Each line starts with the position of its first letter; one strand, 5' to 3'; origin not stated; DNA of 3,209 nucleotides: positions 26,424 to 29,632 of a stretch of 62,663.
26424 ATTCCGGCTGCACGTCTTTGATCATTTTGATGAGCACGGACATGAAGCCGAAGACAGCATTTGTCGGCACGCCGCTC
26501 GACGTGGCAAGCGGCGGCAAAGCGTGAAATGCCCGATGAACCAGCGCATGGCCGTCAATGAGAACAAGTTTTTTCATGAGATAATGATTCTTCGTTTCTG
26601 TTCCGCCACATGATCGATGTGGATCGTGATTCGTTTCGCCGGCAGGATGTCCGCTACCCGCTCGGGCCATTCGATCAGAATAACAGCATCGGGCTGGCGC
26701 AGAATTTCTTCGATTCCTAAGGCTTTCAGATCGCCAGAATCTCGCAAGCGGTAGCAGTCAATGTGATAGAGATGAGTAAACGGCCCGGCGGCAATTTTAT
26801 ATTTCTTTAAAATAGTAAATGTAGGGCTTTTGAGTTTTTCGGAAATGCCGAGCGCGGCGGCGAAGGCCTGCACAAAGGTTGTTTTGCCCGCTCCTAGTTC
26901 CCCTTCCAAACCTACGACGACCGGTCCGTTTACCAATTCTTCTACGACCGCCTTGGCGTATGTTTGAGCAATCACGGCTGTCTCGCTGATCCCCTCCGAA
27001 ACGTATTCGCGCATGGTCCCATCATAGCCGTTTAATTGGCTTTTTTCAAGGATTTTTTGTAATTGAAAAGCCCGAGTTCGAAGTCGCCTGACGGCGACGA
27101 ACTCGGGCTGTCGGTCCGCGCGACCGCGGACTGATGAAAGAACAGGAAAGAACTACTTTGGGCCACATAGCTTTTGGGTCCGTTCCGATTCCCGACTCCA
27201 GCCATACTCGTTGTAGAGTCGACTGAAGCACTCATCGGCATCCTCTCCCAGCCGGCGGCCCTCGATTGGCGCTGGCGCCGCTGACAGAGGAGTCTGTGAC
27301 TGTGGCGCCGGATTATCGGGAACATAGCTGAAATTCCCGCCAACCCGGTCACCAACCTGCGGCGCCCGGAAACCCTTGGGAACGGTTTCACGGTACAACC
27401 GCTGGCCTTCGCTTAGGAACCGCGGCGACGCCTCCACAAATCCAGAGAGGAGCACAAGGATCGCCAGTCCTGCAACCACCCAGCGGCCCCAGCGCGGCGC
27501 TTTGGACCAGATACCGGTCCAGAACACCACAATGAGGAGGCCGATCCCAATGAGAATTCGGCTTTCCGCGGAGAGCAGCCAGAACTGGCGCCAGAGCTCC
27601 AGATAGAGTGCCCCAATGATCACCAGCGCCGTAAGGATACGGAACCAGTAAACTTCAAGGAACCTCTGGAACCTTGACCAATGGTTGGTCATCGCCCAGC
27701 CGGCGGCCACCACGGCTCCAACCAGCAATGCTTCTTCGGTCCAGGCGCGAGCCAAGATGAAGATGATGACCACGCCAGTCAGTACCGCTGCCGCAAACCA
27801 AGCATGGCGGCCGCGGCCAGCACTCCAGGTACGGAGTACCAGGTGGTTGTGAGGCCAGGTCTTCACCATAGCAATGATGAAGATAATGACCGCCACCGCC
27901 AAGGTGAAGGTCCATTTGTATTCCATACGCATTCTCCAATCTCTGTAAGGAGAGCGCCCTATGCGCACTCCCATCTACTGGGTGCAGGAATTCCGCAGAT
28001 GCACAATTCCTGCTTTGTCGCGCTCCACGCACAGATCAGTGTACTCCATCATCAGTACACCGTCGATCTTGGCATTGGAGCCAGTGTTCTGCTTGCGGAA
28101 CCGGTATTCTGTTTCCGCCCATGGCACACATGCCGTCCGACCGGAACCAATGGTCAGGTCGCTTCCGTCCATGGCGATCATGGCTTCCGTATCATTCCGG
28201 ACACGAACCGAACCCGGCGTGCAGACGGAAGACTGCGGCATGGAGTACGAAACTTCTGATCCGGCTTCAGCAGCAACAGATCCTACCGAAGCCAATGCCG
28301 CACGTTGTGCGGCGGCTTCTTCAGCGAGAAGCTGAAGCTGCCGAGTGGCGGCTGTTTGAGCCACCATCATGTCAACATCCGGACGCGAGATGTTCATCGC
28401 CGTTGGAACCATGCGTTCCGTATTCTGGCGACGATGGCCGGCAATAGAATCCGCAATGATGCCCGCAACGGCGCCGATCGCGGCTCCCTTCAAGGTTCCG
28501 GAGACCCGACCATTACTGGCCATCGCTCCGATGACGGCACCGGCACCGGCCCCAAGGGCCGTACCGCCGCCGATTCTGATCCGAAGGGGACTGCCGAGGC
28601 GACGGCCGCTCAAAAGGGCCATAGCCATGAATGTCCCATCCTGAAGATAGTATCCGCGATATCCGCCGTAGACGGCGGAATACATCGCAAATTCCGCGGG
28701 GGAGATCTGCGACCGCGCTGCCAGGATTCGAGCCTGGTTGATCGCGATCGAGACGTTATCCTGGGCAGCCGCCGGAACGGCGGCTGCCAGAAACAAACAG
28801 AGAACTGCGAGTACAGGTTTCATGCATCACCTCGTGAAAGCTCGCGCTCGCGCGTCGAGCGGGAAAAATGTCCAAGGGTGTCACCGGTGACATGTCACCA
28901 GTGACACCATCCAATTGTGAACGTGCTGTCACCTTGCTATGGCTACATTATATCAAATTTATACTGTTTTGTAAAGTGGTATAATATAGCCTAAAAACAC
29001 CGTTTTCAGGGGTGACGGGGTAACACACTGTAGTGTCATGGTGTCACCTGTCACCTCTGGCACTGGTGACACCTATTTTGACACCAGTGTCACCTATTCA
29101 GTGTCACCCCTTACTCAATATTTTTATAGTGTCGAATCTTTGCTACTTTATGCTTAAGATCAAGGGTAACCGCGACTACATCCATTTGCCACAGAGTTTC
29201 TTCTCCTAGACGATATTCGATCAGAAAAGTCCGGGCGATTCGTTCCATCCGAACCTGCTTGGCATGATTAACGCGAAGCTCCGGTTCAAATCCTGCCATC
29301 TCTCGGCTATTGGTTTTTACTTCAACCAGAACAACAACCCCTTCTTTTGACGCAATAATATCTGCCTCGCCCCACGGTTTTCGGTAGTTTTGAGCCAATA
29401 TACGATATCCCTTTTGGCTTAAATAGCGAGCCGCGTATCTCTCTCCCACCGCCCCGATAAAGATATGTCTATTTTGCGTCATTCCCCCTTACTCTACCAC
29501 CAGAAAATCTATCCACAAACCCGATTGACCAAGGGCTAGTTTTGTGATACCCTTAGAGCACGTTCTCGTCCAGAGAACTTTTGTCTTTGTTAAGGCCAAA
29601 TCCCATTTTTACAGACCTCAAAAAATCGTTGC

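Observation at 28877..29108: Left GTSAC / GGTGACA array: 11 exact cores, a 32-bp near-palindrome and back-to-back promoters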

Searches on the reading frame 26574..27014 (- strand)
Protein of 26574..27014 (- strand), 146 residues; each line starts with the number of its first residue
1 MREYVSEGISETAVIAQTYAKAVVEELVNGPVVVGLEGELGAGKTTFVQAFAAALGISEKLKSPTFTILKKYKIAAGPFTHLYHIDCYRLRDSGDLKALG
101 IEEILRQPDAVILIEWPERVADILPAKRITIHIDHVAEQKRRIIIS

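Call 11: search_protein_families(library=pfam, proteins=[window:26574-27014:-], max_evalue=0.01)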
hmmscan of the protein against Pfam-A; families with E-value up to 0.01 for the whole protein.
window:26574-27014:- (146 aa): 3 families
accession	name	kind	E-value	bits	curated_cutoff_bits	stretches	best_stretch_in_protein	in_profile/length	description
PF02367.23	TsaE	-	7.2e-36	123.4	26.6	1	18-143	9-128/128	Threonylcarbamoyl adenosine biosynthesis protein TsaE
PF07693.20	KAP_NTPase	-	0.00043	20.1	20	1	14-55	3-44/293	KAP family P-loop domain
PF05729.18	NACHT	-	0.003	17.8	26.7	0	33-59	2-28/167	NACHT domain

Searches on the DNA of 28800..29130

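Call 25: search_rna_families(source=window, start=28800, end=29130, threshold=evalue, max_evalue=10, show_alignments=2)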
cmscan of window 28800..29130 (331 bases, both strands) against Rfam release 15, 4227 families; matches with E-value up to 10: 9.
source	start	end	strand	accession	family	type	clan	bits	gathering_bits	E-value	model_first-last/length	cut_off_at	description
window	28995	29073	+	RF03552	mir-43_2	Gene; miRNA;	-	18.3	90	0.17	1-78/78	no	mir-43_2 microRNA precursor family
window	28875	28910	+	RF03506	mir-587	Gene; miRNA;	-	18.3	80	0.26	1-74/74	no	mir-587 microRNA precursor family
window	29007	29075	+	RF03536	Flavi_TBFV_xrRNA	Cis-reg;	-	16.9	46.5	0.42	1-89/89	no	Tick-borne Flavivirus exoribonuclease-resistant RNA element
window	28877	28908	+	RF00680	mir-224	Gene; miRNA;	-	16.7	70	1.4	1-81/81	no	mir-224 microRNA precursor family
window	29052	29104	-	RF04057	MIR1432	Gene; miRNA;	-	15.2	90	5.1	1-89/89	no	MIR1432 microRNA precursor family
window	28877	28908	-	RF03693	MIR1919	Gene; miRNA;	-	14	85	6.1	14-111/123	no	MIR1919 microRNA precursor family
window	28865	28916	+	RF02625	WsnRNA46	Gene; sRNA;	-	13.9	65.3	8.9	1-151/151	no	Wolbachia sRNA 46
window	28964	29041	+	RF00412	SNORA21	Gene; snRNA; snoRNA; HACA-box;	CL00031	11.2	80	9.1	1-136/136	no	Small nucleolar RNA SNORA21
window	29078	29101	-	RF02089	CLRN1-AS1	Gene; lncRNA;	-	10.6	48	2.5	56-79/79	no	CLRN1 antisense RNA 1 conserved region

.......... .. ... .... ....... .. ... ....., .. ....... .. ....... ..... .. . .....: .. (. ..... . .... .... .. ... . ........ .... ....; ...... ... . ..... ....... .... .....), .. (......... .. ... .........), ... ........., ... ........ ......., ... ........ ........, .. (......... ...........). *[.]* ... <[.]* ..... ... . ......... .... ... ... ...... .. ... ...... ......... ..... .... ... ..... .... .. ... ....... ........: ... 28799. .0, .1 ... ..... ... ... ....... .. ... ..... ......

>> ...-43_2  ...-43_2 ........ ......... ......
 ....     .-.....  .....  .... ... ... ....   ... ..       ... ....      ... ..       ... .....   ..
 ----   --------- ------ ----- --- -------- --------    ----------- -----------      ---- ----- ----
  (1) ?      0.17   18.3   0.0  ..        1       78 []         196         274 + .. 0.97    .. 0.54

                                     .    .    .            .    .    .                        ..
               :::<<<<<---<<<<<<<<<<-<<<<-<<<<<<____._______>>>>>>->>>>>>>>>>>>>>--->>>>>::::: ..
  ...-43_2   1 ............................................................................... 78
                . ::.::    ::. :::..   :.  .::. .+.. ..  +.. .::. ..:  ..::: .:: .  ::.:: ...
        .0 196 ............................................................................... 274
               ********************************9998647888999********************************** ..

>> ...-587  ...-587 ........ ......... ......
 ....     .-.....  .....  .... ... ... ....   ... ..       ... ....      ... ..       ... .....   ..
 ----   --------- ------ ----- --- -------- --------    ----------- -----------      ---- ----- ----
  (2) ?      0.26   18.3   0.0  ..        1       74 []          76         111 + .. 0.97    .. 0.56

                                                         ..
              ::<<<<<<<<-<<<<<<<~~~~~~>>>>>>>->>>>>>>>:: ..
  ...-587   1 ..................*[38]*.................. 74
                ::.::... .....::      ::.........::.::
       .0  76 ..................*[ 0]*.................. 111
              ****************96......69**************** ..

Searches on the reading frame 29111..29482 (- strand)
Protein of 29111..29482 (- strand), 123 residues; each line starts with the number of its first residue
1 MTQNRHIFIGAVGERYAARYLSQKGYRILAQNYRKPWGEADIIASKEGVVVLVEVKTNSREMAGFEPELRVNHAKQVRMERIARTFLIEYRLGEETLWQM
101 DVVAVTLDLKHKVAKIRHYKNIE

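Call 11: search_protein_families(library=pfam, proteins=[window:29111-29482:-], max_evalue=0.01)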
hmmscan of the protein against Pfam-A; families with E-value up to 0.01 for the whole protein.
window:29111-29482:- (123 aa): 4 families
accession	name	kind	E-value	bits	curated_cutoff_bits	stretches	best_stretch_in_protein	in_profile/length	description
PF02021.23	UPF0102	-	6.6e-22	78.1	23.6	1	13-105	1-80/80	Uncharacterised protein family UPF0102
PF08378.17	NERD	-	3.4e-05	24.8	22.1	1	10-59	2-58/111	Nuclease-related domain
PF01939.22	NucS_C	-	0.0037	17.7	24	1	21-66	15-61/124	Endonuclease NucS C-terminal domain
PF01870.24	Hjc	-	0.0052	17.1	21.1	1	14-62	3-53/93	Archaeal holliday junction resolvase (hjc)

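Call 14: find_encoding_contigs(protein=window:29111-29482:-, flank=10000, max_places=10)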
Protein window:29111-29482:- (123 aa): 2 contigs read that carry it; 2 places shown.
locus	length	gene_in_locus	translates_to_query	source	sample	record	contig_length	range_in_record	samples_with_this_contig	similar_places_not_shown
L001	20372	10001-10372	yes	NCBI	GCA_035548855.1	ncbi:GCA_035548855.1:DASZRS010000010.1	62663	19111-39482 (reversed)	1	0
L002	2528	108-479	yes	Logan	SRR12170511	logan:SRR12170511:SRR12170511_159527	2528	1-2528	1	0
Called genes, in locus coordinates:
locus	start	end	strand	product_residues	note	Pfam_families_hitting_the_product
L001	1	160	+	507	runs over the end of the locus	PF00009:GTP_EFTU, PF00071:Ras, PF01926:MMR_HSR1, PF02421:FeoB_N (weak), PF08477:Roc (faint), PF22042:EF-G_D2, PF11987:IF-2, PF03144:GTP_EFTU_D2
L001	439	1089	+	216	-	-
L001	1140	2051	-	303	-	PF02899:Phage_int_SAM_1, PF13102:Phage_int_SAM_5 (weak), PF13495:Phage_int_SAM_4 (weak), PF00589:Phage_integrase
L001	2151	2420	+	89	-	PF00312:Ribosomal_S15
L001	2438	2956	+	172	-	PF01936:NYN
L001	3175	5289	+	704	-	PF01138:RNase_PH, PF03725:RNase_PH_C, PF03726:PNPase (faint), PF01138:RNase_PH, PF00013:KH_1, PF00575:S1, PF23459:S1_RRP5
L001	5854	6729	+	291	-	-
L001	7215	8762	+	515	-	PF05362:Lon_C, PF13541:ChlI, PF07728:AAA_5 (faint), PF00158:Sigma54_activat (faint), PF01078:Mg_chelatase, PF00004:AAA (faint), PF00493:MCM (weak), PF13335:Mg_chelatase_C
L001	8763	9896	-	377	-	PF01476:LysM, PF23446:LysM1_NFP_LYK (faint), PF23473:LysM3_LYK4_5 (weak), PF01476:LysM, PF01551:Peptidase_M23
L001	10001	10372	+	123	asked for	PF02021:UPF0102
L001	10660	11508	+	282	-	PF13441:Gly-zipper_YMGG (weak)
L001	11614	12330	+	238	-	-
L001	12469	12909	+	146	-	PF02367:TsaE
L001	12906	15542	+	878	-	PF02739:5_3_exonuc_N, PF01367:5_3_exonuc, PF00476:DNA_pol_A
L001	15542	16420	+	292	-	PF01149:Fapy_DNA_glyco, PF05833:NFACT_N (weak), PF06831:H2TH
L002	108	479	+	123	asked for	PF02021:UPF0102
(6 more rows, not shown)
